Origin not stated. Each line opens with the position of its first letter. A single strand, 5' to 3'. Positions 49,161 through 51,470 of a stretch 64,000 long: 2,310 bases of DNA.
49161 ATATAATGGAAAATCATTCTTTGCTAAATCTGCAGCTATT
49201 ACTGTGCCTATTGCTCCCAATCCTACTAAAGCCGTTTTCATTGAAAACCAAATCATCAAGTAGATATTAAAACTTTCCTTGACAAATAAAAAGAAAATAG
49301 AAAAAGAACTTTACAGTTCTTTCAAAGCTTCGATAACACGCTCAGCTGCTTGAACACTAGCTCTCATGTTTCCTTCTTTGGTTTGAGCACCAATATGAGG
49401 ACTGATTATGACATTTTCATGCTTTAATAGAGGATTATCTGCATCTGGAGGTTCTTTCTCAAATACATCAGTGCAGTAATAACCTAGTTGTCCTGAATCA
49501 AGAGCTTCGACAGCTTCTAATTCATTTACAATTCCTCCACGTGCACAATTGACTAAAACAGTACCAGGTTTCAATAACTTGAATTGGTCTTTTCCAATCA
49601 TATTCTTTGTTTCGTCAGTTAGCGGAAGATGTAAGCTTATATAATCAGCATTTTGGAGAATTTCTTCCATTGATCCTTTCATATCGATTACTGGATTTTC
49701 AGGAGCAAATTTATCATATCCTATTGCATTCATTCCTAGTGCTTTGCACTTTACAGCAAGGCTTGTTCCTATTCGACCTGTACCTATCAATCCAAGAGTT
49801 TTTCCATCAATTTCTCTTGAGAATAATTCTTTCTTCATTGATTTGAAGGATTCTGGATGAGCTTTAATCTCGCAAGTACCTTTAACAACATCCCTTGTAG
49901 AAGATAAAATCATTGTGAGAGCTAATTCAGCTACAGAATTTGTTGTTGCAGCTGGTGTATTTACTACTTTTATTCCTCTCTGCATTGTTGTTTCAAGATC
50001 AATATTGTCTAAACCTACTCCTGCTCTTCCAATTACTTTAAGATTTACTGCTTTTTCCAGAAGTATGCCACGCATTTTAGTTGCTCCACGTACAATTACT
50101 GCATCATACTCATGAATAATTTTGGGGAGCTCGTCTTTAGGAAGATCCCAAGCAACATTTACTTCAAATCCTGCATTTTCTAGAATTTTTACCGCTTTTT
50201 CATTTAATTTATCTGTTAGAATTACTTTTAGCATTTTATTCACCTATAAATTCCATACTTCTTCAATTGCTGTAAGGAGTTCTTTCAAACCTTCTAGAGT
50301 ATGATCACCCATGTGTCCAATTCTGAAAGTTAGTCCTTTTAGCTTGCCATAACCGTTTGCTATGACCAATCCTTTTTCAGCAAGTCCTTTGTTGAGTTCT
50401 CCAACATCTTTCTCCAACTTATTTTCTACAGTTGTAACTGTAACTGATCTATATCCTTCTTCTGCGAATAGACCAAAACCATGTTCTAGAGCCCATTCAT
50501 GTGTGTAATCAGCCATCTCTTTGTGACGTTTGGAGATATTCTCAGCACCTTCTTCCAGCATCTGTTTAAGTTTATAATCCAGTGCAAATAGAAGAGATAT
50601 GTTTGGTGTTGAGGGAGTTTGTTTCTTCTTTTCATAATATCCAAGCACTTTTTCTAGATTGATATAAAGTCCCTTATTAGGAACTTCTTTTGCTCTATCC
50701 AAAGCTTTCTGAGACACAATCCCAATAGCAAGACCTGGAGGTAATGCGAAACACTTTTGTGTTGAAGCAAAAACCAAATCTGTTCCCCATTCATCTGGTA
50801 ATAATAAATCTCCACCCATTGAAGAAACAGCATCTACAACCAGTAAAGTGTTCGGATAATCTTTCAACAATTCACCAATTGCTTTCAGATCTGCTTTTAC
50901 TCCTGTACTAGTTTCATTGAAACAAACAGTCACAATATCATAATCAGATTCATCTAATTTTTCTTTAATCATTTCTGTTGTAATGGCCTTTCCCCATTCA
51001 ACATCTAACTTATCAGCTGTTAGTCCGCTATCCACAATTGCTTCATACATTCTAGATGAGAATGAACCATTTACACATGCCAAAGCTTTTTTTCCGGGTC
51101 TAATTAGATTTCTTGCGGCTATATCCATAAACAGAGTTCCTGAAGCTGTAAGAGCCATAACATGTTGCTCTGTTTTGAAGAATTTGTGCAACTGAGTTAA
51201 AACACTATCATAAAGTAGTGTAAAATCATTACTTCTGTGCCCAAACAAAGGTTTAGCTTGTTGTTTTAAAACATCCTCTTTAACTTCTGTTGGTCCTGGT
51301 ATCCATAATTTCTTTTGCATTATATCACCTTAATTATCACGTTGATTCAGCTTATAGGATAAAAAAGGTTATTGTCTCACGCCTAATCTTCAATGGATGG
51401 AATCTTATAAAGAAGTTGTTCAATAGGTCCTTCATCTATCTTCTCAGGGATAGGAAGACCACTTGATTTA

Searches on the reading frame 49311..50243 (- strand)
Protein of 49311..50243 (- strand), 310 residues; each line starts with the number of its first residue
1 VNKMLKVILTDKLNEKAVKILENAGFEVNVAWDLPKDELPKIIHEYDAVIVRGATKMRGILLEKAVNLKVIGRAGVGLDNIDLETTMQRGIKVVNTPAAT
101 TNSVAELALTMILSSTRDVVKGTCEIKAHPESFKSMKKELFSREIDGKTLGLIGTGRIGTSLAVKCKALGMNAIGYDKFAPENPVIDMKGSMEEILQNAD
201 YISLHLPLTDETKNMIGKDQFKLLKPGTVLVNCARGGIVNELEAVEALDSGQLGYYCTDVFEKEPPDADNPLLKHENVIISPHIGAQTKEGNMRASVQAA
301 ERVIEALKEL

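Call 38: search_protein_families(library=pfam, proteins=[window:49311-50243:-], max_evalue=0.001)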
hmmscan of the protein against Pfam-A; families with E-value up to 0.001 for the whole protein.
window:49311-50243:- (310 aa): 3 families
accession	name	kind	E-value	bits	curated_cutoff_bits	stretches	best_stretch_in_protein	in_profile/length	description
PF02826.25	2-Hacid_dh_C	-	1.2e-53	181.6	25.1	1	109-285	1-178/178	D-isomer specific 2-hydroxyacid dehydrogenase, NAD binding domain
PF00389.36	2-Hacid_dh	-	2.2e-31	108.8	24.6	1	7-308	1-125/134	D-isomer specific 2-hydroxyacid dehydrogenase, catalytic domain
PF03446.21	NAD_binding_2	-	1.4e-05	25.6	21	1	150-235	2-94/161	NAD binding domain of 6-phosphogluconate dehydrogenase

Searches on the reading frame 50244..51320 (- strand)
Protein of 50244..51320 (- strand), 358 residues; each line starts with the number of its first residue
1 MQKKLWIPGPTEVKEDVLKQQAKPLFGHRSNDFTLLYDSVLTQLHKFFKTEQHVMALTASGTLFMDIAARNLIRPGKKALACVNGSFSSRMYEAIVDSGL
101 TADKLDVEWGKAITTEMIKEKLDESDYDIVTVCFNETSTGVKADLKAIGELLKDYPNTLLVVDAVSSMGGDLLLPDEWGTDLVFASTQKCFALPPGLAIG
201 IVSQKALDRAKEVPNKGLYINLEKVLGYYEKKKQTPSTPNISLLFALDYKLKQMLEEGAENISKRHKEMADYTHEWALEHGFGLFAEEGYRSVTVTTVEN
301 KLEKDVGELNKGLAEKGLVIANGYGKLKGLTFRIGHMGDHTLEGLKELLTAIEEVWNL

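Call 38: search_protein_families(library=pfam, proteins=[window:50244-51320:-], max_evalue=0.001)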
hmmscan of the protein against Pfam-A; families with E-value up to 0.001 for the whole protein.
window:50244-51320:- (358 aa): 1 family
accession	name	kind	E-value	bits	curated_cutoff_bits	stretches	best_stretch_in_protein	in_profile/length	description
PF00266.25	Aminotran_5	-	1e-21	77.8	21.5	1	27-285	35-299/371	Aminotransferase class-V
